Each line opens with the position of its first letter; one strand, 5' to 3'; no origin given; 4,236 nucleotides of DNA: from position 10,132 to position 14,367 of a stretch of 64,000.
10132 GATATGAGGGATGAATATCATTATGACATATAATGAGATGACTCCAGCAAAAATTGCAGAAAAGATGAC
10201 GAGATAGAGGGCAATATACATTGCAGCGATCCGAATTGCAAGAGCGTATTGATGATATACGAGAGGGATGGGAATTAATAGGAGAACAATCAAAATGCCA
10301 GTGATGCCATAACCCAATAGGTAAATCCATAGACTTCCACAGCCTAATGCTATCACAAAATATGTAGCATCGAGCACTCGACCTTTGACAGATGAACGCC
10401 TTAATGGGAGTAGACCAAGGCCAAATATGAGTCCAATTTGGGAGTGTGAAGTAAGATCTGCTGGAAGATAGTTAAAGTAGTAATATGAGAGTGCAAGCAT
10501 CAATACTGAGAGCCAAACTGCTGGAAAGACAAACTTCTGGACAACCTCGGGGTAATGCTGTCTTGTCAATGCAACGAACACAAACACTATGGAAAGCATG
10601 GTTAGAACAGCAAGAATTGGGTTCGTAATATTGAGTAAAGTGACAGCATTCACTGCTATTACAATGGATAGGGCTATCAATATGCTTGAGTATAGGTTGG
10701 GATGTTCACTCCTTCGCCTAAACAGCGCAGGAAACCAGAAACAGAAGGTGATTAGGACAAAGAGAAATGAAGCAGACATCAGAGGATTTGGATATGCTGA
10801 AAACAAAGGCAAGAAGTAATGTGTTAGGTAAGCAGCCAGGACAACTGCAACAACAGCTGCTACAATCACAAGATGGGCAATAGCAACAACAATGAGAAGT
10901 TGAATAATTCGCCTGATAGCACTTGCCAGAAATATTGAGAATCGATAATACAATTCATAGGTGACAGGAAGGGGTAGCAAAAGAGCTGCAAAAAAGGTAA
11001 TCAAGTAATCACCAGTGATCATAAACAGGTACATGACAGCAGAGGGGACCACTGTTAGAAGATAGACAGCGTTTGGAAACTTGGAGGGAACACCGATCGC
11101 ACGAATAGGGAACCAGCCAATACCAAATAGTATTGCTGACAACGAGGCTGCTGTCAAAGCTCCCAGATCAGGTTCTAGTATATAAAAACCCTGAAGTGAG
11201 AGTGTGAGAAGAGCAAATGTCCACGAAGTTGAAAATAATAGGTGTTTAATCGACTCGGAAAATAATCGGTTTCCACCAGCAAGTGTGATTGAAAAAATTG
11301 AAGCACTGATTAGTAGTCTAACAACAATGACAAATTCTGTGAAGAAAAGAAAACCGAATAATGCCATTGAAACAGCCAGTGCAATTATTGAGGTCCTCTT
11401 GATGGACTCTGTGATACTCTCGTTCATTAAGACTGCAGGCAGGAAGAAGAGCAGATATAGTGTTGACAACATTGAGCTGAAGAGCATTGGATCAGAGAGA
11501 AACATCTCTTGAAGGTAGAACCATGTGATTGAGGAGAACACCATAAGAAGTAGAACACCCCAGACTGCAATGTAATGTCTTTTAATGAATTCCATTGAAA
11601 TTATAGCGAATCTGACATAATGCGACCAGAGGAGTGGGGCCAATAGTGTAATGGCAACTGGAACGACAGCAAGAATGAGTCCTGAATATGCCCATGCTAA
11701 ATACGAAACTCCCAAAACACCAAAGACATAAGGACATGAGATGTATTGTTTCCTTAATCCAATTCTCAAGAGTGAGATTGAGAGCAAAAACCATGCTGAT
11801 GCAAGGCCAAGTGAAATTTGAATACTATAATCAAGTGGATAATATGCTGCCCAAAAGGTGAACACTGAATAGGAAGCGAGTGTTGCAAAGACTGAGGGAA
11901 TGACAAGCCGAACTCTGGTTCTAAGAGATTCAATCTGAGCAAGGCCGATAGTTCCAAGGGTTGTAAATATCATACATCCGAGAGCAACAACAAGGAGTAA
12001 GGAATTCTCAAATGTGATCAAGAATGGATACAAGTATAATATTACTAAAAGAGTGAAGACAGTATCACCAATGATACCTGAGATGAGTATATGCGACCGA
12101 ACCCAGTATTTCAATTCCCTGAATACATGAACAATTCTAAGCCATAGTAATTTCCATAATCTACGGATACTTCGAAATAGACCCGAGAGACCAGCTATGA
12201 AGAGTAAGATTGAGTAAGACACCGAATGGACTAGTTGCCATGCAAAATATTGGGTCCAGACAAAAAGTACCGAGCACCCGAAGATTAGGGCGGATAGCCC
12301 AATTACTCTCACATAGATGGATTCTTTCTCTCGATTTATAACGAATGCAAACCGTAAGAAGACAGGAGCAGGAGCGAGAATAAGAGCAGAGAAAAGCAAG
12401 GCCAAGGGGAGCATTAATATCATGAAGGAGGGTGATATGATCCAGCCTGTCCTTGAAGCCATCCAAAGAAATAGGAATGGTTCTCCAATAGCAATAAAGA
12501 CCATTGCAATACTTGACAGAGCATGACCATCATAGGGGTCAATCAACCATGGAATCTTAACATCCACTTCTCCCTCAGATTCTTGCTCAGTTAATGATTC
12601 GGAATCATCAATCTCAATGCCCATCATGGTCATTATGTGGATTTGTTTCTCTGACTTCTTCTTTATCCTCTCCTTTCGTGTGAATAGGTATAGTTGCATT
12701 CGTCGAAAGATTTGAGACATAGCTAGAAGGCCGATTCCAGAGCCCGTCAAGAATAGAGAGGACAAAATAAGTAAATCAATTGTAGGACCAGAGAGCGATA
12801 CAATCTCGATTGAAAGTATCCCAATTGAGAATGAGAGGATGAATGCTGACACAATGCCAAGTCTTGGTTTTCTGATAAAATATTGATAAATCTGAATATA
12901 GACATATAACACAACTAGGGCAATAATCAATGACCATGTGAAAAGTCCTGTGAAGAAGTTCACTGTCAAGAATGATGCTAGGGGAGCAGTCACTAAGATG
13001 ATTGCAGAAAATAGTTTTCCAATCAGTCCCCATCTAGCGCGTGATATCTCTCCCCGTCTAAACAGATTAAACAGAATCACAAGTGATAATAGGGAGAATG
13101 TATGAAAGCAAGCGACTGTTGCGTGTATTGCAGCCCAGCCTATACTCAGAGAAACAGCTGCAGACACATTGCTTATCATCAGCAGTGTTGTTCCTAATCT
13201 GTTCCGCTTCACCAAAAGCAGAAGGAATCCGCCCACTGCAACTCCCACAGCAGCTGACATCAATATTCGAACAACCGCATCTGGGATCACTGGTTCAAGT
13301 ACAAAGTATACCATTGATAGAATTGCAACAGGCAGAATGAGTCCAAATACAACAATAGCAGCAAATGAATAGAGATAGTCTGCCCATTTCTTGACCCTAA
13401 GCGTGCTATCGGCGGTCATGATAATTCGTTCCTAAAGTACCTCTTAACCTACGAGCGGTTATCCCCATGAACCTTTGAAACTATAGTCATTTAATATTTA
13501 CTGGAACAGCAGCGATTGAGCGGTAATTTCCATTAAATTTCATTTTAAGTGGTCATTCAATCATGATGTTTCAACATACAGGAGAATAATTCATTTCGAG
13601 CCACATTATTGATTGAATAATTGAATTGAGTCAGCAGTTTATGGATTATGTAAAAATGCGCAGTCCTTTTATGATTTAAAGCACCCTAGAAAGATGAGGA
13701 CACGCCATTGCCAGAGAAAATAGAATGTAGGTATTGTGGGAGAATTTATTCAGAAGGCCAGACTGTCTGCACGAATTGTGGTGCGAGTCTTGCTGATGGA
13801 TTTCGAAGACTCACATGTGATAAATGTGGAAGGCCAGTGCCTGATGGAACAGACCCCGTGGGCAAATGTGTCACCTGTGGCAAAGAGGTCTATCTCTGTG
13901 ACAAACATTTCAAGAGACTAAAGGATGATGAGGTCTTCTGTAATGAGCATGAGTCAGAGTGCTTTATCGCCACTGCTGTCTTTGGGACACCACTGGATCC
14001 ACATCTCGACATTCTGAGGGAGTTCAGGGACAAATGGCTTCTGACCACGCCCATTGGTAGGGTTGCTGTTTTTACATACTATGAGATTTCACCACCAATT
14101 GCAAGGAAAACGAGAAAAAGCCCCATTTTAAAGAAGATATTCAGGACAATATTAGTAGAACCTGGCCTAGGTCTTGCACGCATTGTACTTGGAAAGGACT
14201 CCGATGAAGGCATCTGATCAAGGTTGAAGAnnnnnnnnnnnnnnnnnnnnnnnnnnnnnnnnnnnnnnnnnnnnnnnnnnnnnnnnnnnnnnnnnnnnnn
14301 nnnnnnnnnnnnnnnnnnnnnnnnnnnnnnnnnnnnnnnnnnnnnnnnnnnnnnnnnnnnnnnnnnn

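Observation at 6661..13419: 2252-aa protein made almost entirely of transmembrane helices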

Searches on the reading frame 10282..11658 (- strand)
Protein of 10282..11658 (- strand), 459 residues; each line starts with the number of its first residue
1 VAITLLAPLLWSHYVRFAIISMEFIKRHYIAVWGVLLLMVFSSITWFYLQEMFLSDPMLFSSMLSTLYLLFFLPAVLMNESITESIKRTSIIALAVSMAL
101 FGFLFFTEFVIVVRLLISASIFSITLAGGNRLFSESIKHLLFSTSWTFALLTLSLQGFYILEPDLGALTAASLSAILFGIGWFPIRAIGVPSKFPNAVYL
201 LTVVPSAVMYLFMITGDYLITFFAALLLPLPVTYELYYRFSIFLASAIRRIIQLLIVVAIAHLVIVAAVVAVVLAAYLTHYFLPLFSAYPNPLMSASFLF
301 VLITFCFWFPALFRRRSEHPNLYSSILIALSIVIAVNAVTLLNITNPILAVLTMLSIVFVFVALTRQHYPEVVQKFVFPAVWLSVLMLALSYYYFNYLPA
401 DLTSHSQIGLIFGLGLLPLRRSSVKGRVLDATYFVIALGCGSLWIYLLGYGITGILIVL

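Call 76: predict_structure(alignment_id=A5)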
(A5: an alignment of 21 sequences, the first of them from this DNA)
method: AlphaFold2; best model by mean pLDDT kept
length: 459 residues; sequences in the alignment: 21
mean_pLDDT: 83.7   pTM: 0.51
mean pLDDT of the five models: 83.7, 83.4, 82.9, 82.0, 81.2
residues with pLDDT >= 90: 105; 70-90: 320; 50-70: 26; < 50: 8
segments of 3 or more residues with pLDDT < 50: 1-7
pLDDT, mean of each block of 10 residues (from residue 1): 47 55 62 80 82 84 89 82 84 93 91 93 90 83 90 94 93 94 85 89 94 91 89 85 86 79 84 89 79 82 88 81 84 86 82 89 84 83 89 85 85 84 73 83 82 71
secondary structure, 60 per line:
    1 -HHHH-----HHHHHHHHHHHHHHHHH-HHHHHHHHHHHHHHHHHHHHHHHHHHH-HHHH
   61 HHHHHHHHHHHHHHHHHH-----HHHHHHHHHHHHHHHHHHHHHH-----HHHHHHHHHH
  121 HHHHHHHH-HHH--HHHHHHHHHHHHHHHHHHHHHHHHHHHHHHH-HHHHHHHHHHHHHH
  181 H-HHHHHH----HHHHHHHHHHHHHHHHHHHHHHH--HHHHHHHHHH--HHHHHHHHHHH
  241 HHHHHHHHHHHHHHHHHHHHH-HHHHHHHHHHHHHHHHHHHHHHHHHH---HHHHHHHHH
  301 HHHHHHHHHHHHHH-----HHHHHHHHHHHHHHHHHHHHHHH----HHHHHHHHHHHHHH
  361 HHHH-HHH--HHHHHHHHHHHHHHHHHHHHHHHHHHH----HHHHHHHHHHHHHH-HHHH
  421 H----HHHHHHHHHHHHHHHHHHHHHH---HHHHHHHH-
elements in order: H2-5 H11-27 H29-55 H57-78 H84-105 H111-128 H135-165 H167-181 H183-188 H193-215 H218-227 H230-261 H263-288 H292-314 H320-342 H347-364 H371-397 H402-415 H417-421 H426-447 H451-458
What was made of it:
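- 10978..11658 (-): Repeat unit B, residues 588-814. An 8-TM module. AlphaFold pLDDT ~84 (call 76).
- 10282..10989 (-): Repeat unit C, residues 811-1046. This is the extra copy, present only in the 2241-2295-aa subgroup of the family. AlphaFold model (call 76).
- Checked: It gives 18-20 helices for residues 588-1046 (call 76).
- The relative placement of modules is uncertain: pTM is 0.51 despite high pLDDT (call 76).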

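Call 81: fold_search(model_id=the predicted structure, library=pdb)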
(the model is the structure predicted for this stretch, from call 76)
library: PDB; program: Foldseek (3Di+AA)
matches with E <= 10: 162; with E <= 0.001: 0
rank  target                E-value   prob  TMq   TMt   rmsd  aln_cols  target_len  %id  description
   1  8cu6                  5.4e-01  0.12  0.11  0.12  47.9       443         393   11  Crystal structure of A2AAR-StaR2-S277-bRIL in complex with a novel A2a antagonist, LJ-4517 (released 2022-08-31)
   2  8cws_A                7.5e-01  0.28  0.15  0.16  34.4       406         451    8  Accurate computational design of genetically encoded 3D protein crystals (released 2023-11-01)
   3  4z36                  8.5e-01  0.12  0.11  0.13  46.9       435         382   10  Crystal Structure of Human Lysophosphatidic Acid Receptor 1 in complex with ONO-3080573 (released 2015-06-03)
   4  4z35                  8.9e-01  0.11  0.11  0.13  47.0       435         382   10  Crystal Structure of Human Lysophosphatidic Acid Receptor 1 in complex with ONO-9910539 (released 2015-06-03)
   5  4z34                  1.2e+00  0.09  0.11  0.12  46.9       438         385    9  Crystal Structure of Human Lysophosphatidic Acid Receptor 1 in complex with ONO9780307 (released 2015-06-03)
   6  9upc_B                1.3e+00  0.20  0.15  0.18  25.8       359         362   12  Structure of human TREX-2 (released 2026-02-11)
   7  6exn_T                1.5e+00  0.11  0.16  0.14  25.9       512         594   12  Post-catalytic P complex spliceosome with 3' splice site docked (released 2018-01-17)
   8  7px4                  1.6e+00  0.07  0.11  0.12  47.5       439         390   12  Crystal structure of the adenosine A2A receptor (A2A-PSB1-bRIL) in complex with preladenant conjugate PSB-2113 (released 2022-03-02)
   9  7z8j_m                1.9e+00  0.09  0.12  0.11  21.8       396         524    9  Cytoplasmic dynein (A2) bound to BICDR1 (released 2022-07-27)
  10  8th3_A                1.9e+00  0.06  0.11  0.12  46.0       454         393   10  Structure of AT118-H Nanobody Antagonist in Complex with the Angiotensin II Type I Receptor (released 2024-05-22)
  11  6yo8_C                2.0e+00  0.35  0.16  0.26  11.2       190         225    8  Binary complex of 14-3-3 zeta with Glucocorticoid Receptor (GR) pT524 peptide (released 2021-03-24)
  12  7rdr_A                2.0e+00  0.18  0.19  0.20  30.4       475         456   12  Circular tandem repeat protein with novel repeat topology and enhanced subunit contact surfaces (released 2021-09-01)
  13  9ipy                  2.3e+00  0.08  0.12  0.14  44.9       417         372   11  Structure of JR14a-bound human C3aR (released 2025-04-23)
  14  4buj_F                2.4e+00  0.08  0.14  0.06  30.4       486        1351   12  Crystal structure of the S. cerevisiae Ski2-3-8 complex (released 2013-08-28)
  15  9isi                  2.7e+00  0.07  0.11  0.14  44.2       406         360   12  Structure of human C3aR in apo state (released 2025-04-23)
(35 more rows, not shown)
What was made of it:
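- Closest known: Soluble alpha-solenoid or designed tandem-repeat proteins. Same: The weak top Foldseek hits of the two-module model include such helical repeat arrays (call 81).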

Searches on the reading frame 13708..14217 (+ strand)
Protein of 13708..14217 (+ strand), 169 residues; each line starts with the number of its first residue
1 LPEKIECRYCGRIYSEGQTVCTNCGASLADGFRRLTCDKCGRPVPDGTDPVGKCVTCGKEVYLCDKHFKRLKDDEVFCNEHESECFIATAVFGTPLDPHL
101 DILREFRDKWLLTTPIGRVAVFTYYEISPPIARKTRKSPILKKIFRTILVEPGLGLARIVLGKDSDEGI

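Call 5: search_protein_families(library=pfam, proteins=[window:13708-14217:+], max_evalue=0.01)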
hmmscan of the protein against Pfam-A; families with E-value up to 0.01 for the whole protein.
window:13708-14217:+ (169 aa): 4 families
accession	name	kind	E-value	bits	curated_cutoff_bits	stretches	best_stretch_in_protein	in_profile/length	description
PF13240.11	Zn_Ribbon_1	-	1.1e-06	28.7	25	1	7-28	2-23/23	zinc-ribbon domain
PF12773.13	DZR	-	2.4e-05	24.8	27.3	1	7-58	1-45/45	Double zinc ribbon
PF18912.6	DZR_2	-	2.6e-05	24.4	27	1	6-57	9-55/56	Double zinc ribbon domain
PF13248.11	Zn_ribbon_3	-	6.4e-05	22.7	27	1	3-26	1-24/26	zinc-ribbon domain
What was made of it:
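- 13708..14217 (+): Conserved neighbour: a 169-aa protein that I predict to be cytosolic. It has two CxxC zinc ribbons, a CxxH...CxxH site, and a CFI-box-CTERM domain at residues 85-150. Pfam Zn_Ribbon_1, 28.7 bits against a cutoff of 25 (call 5).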

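Call 17: search_protein_families(library=ncbifam, proteins=[window:13708-14214:+], max_evalue=0.1)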
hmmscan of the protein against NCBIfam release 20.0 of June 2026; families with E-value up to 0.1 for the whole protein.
window:13708-14214:+ (169 aa): 1 family
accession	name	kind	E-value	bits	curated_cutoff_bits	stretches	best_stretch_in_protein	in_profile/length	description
NF041770.1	CFI_box_CTERM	domain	1.8e-25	88.6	40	1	85-150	1-66/69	CFI-box-CTERM domain-containing protein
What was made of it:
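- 13708..14217 (+): NCBIfam NF041770, E 1.8e-25, 88.6 bits against a cutoff of 40 (call 17).
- On CFI-box-CTERM domain proteins (partner gene 13708-14217): E 1.8e-25, 88.6 bits against a cutoff of 40, covering model positions 1-66 of 69 (call 17).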

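Call 55: find_homologous_proteins(query=A2, max_evalue=0.001)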
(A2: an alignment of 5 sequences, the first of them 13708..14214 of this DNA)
Query A2 (5 sequences) (169 aa, profile of the alignment): 88 proteins with E <= 0.001 among 3352 candidates.
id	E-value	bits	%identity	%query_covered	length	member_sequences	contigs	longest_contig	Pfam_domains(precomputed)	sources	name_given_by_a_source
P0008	4.1e-92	325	73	100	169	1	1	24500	-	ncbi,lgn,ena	-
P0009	1.6e-91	323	100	100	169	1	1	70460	PF13240.12,PF12773.14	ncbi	-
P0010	1.8e-90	319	57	97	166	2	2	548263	PF18912.7,PF13240.12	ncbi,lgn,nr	ncbi:MAG: hypothetical protein BAJATHORv1_30008 [Candidatus Thorarchaeota archaeon]|nr:MAG: hypothet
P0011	5.9e-88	311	55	98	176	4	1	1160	-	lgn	-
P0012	3.3e-85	302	57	97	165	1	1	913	-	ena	-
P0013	3.8e-85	302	57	98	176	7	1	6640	PF13248.12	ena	-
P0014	5.4e-85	301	57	97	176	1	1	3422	-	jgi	jgi:hypothetical protein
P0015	2.7e-84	299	58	98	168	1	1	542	-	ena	-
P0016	7.5e-84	298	59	96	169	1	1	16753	-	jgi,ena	-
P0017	8.9e-84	297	58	95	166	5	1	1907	PF13240.12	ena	-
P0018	9.1e-84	297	57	97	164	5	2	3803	-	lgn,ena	-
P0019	1.3e-83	297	57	97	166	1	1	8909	PF13240.12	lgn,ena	-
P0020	1.6e-83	297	57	98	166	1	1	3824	PF13240.12,PF24463.2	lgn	-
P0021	2.4e-83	296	59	97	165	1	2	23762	PF13240.12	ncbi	ncbi:MAG: CFI-box-CTERM domain-containing protein [Candidatus Thorarchaeota archaeon]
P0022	3.2e-83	296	60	96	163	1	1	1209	-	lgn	-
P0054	3.9e-71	256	55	98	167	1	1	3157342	-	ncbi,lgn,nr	ncbi:MAG: hypothetical protein JSW61_07485 [Candidatus Thorarchaeota archaeon]|nr:MAG: hypothetical 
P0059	6.5e-66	239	48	98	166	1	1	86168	PF12773.14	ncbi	-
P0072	4.6e-17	80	39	67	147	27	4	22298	-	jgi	jgi:hypothetical protein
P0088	6.7e-10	57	35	78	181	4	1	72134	-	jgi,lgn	jgi:predicted RNA-binding Zn-ribbon protein involved in translation (DUF1610 family)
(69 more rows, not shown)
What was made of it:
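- Closest known: CFI-box-CTERM domain proteins. Different: More distant matches to the partner profile from other lineages (one named Dehalococcoidia) have other architectures and sizes (call 55).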

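Call 56: find_encoding_contigs(protein=P0054, flank=10000, max_places=1)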
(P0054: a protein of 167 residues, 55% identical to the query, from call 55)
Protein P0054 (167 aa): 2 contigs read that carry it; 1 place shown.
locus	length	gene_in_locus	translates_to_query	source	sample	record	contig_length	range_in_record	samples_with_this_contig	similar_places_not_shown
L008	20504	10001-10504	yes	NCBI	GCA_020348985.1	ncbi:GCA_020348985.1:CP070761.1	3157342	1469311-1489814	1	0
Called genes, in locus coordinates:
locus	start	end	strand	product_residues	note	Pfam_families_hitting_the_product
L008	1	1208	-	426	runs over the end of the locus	PF00144:Beta-lactamase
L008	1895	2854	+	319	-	PF08271:Zn_Ribbon_TF, PF00382:TFIIB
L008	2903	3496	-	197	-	PF00293:NUDIX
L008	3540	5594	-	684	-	PF02897:Peptidase_S9_N, PF00326:Peptidase_S9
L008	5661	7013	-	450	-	PF00890:FAD_binding_2 (faint), PF01134:GIDA (faint), PF01262:AlaDh_PNT_C (faint), PF01266:DAO (faint), PF07992:Pyr_redox_2, PF13738:Pyr_redox_3, PF00070:Pyr_redox, PF02852:Pyr_redox_dim, +3 more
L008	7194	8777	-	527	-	-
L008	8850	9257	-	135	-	PF00072:Response_reg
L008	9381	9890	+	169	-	PF21473:OB_Ssb-like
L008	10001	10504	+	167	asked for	-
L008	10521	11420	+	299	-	-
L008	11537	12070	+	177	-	PF00009:GTP_EFTU (faint), PF00025:Arf, PF00071:Ras, PF08477:Roc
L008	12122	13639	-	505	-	PF00361:Proton_antipo_M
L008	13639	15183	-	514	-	PF00361:Proton_antipo_M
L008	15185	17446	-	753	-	PF00662:Proton_antipo_N, PF00361:Proton_antipo_M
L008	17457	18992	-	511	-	PF00361:Proton_antipo_M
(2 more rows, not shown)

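Call 57: find_encoding_contigs(protein=P0059, flank=10000, max_places=1)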
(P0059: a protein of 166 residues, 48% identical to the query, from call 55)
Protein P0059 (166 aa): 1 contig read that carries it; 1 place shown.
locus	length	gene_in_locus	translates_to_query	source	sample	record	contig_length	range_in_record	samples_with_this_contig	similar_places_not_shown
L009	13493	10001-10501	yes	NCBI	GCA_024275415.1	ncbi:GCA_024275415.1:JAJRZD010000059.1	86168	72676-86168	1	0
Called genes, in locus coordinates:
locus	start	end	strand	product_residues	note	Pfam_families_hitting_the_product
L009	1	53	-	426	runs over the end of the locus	PF00374:NiFeSe_Hases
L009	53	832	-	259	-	PF01058:Oxidored_q6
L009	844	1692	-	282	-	PF00970:FAD_binding_6 (weak), PF00175:NAD_binding_1, PF10418:DHODB_Fe-S_bind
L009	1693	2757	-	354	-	PF13187:Fer4_9 (faint), PF13237:Fer4_10 (faint), PF13484:Fer4_16 (faint), PF13534:Fer4_17 (faint), PF14697:Fer4_21 (faint), PF12797:Fer4_2 (faint), PF13183:Fer4_8 (weak), PF17179:Fer4_22, +1 more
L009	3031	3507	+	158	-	PF16900:REPA_OB_2 (weak), PF21473:OB_Ssb-like (weak)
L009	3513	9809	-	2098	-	-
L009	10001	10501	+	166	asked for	PF12773:DZR (faint)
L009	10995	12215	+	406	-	-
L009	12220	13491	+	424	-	?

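Call 88: find_encoding_contigs(protein=P0088, flank=8000, max_places=1)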
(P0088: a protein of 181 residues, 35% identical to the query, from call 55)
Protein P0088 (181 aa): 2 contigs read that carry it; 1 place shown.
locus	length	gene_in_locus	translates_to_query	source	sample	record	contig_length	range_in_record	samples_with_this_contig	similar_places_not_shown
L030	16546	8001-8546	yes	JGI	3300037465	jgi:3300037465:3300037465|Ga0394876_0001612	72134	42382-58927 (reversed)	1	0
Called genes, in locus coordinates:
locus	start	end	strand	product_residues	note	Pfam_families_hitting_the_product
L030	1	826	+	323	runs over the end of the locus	-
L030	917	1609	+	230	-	PF00756:Esterase (faint), PF02230:Abhydrolase_2, PF00561:Abhydrolase_1 (faint), PF12146:Hydrolase_4 (weak)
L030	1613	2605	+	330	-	PF03741:TerC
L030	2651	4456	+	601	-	PF01401:Peptidase_M2, PF01432:Peptidase_M3 (weak)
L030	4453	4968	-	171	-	-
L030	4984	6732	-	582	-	PF13091:PLDc_2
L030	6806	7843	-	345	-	-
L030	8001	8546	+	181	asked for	-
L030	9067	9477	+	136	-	PF10722:YbjN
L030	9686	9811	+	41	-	-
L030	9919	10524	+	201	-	PF10502:Peptidase_S26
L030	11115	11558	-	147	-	PF13648:Lipocalin_4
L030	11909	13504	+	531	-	PF03571:Peptidase_M49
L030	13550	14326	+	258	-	PF00106:adh_short, PF08659:KR, PF23441:SDR (weak), PF13561:adh_short_C2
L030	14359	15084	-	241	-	PF07505:DUF5131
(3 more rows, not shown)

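Call 89: find_encoding_contigs(protein=P0072, flank=8000, max_places=1)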
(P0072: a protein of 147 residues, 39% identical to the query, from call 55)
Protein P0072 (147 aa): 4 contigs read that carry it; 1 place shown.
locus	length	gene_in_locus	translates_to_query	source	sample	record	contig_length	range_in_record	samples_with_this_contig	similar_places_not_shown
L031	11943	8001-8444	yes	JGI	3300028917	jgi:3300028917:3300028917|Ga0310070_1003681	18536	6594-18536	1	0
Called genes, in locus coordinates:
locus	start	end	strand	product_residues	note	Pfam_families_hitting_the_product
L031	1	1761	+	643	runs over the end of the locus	PF00009:GTP_EFTU (weak), PF01926:MMR_HSR1, PF02421:FeoB_N, PF17910:FeoB_Cyto, PF07670:Gate, PF07664:FeoB_C, PF07670:Gate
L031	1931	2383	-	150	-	PF00037:Fer4 (weak), PF12837:Fer4_6 (weak)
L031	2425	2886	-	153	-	PF02579:Nitro_FeMo-Co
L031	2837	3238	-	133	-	PF02579:Nitro_FeMo-Co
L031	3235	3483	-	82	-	PF10609:ParA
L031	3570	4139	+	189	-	PF13404:HTH_AsnC-type, PF13412:HTH_24, PF01037:AsnC_trans_reg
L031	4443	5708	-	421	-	PF07690:MFS_1, PF13347:MFS_2 (weak), PF00083:Sugar_tr (faint), PF07690:MFS_1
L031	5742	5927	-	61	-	PF01325:Fe_dep_repress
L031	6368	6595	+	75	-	-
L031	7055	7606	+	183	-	-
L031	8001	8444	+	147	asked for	-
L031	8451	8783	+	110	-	-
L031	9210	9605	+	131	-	-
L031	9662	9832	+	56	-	-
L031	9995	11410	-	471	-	PF03951:Gln-synt_N, PF00120:Gln-synt_C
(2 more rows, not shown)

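Call 92: search_protein_families(library=padloc, proteins=[window:13708-14214:+], max_evalue=0.01)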
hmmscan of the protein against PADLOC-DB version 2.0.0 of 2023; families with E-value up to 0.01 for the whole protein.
window:13708-14214:+ (169 aa): 0 families
